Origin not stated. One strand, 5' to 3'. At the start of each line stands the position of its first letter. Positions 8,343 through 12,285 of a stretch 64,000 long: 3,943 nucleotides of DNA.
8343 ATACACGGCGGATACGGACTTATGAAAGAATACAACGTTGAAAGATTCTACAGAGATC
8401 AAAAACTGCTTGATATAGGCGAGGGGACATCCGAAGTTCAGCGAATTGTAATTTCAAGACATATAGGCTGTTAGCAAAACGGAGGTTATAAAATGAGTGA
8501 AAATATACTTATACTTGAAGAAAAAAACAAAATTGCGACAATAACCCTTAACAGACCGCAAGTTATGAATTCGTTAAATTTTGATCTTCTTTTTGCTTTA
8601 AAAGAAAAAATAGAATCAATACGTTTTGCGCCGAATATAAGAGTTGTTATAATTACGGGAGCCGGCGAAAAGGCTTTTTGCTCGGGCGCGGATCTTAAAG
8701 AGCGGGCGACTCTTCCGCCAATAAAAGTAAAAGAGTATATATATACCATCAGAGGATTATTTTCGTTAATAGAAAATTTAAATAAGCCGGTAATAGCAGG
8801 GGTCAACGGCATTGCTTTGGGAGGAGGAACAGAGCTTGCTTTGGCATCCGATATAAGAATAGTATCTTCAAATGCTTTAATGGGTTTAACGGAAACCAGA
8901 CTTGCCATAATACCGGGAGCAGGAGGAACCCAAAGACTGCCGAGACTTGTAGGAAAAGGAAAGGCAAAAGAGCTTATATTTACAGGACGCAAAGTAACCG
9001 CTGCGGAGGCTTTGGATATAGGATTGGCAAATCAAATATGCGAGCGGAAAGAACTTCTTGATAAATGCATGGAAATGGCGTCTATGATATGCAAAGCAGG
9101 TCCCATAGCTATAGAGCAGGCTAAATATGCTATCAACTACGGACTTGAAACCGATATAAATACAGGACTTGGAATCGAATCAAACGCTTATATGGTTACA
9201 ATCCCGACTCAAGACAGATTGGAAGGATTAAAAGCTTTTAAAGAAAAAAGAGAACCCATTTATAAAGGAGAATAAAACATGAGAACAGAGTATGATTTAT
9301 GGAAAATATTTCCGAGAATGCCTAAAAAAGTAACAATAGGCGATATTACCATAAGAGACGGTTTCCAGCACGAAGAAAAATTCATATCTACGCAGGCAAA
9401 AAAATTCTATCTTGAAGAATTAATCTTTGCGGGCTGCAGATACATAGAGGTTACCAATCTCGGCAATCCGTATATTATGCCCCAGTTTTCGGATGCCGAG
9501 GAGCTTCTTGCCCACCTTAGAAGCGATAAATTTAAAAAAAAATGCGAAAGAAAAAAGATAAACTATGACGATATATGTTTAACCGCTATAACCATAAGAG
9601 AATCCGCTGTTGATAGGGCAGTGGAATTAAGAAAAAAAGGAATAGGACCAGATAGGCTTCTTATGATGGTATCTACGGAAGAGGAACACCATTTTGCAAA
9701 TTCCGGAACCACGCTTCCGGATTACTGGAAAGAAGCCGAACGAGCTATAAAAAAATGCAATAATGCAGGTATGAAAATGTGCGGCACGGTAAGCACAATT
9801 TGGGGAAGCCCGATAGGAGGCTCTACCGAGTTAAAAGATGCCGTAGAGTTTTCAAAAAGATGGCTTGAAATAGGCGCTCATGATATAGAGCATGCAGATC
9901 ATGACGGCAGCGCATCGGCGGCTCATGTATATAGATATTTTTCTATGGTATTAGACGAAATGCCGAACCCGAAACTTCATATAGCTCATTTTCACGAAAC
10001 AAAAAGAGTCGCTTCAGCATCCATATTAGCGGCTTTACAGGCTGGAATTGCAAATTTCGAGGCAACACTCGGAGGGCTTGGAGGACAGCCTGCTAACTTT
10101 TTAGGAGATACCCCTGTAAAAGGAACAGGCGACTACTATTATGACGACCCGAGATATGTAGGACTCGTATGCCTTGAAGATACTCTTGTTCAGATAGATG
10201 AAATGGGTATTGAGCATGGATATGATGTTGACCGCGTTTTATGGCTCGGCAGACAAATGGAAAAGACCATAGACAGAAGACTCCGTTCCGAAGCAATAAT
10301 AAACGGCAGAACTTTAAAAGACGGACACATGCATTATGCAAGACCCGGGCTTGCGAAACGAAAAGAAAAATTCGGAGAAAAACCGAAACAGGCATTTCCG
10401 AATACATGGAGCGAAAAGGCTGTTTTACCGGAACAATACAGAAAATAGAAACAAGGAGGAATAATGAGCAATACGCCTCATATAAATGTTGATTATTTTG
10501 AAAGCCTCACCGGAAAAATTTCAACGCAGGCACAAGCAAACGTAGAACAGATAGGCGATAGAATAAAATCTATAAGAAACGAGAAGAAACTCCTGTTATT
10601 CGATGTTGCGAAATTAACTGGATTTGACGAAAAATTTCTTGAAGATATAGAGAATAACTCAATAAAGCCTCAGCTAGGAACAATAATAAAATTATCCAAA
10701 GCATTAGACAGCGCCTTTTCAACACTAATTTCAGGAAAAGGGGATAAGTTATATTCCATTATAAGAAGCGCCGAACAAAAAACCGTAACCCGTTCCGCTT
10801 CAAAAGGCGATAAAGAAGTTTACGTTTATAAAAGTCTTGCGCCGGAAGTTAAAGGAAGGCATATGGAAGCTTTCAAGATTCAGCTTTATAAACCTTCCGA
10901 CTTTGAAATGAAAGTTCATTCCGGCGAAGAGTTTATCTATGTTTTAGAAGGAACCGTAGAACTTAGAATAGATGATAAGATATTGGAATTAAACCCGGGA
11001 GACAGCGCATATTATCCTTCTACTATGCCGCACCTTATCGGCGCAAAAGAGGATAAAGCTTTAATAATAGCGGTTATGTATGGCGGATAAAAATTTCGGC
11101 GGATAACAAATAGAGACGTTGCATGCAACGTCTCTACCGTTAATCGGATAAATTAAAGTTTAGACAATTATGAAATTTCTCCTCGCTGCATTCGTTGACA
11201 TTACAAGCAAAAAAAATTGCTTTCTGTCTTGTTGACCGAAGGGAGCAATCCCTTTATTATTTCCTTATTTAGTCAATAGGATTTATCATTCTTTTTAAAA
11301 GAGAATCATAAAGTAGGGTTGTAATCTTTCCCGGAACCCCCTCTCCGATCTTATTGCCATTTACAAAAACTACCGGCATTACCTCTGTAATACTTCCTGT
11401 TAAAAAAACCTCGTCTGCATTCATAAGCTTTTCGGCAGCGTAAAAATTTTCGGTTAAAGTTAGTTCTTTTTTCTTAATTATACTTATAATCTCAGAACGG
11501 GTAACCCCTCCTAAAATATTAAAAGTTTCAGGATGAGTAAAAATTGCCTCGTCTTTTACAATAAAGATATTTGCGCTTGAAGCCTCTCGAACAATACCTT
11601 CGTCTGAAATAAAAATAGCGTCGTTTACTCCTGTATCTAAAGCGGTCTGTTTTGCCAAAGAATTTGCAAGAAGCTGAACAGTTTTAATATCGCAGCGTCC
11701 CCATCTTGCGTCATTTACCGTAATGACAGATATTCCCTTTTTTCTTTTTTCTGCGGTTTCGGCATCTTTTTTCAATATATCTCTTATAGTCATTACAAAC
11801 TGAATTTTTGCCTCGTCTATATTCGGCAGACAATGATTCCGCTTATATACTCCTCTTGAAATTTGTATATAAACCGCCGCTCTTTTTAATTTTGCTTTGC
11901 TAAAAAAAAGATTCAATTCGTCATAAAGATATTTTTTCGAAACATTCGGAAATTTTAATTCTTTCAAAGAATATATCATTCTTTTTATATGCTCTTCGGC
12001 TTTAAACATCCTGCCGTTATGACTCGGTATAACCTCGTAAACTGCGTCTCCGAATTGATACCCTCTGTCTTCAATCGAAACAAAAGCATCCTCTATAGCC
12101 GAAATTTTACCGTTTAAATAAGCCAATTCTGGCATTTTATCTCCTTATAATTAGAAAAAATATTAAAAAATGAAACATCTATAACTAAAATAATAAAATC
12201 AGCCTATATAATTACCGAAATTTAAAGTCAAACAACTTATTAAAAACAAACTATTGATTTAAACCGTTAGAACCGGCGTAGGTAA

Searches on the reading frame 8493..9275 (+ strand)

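Call 42: search_protein_families(library=pfam, max_evalue=0.00001, proteins=[window:8493-9275:+])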
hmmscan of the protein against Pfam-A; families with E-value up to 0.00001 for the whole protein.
window:8493-9275:+ (260 aa): 2 families
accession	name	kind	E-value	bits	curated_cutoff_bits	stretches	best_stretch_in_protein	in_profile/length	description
PF00378.25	ECH_1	-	1.5e-65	221.5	27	1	9-259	1-250/251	Enoyl-CoA hydratase/isomerase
PF16113.10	ECH_2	-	1.3e-36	127.2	27.2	1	15-188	2-177/335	Enoyl-CoA hydratase/isomerase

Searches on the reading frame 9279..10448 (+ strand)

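Call 42: search_protein_families(library=pfam, max_evalue=0.00001, proteins=[window:9279-10448:+])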
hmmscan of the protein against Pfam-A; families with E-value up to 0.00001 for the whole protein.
window:9279-10448:+ (389 aa): 1 family
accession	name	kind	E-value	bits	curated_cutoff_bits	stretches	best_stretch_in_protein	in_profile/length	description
PF00682.25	HMGL-like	-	1e-20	74.7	29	1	18-318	2-251/260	HMGL-like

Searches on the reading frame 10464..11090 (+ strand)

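Call 42: search_protein_families(library=pfam, max_evalue=0.00001, proteins=[window:10464-11090:+])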
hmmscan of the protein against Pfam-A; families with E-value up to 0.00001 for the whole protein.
window:10464-11090:+ (208 aa): 3 families
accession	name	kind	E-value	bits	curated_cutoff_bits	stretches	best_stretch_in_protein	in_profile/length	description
PF07883.17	Cupin_2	-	5.9e-15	55.2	27.2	1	146-203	10-67/70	Cupin domain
PF02311.25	AraC_binding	-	4.7e-07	30.1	21.1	1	146-198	15-67/135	AraC-like ligand binding domain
PF05899.18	Cupin_3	-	5.5e-06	26.4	23.5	1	143-188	15-60/74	EutQ-like cupin domain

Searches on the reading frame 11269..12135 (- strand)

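Call 42: search_protein_families(library=pfam, max_evalue=0.00001, proteins=[window:11269-12135:-])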
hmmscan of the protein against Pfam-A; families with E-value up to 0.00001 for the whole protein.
window:11269-12135:- (288 aa): 1 family
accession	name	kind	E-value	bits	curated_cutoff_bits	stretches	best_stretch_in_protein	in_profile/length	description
PF01063.24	Aminotran_4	-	1.8e-40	139.6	28.5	1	32-255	2-220/223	Amino-transferase class IV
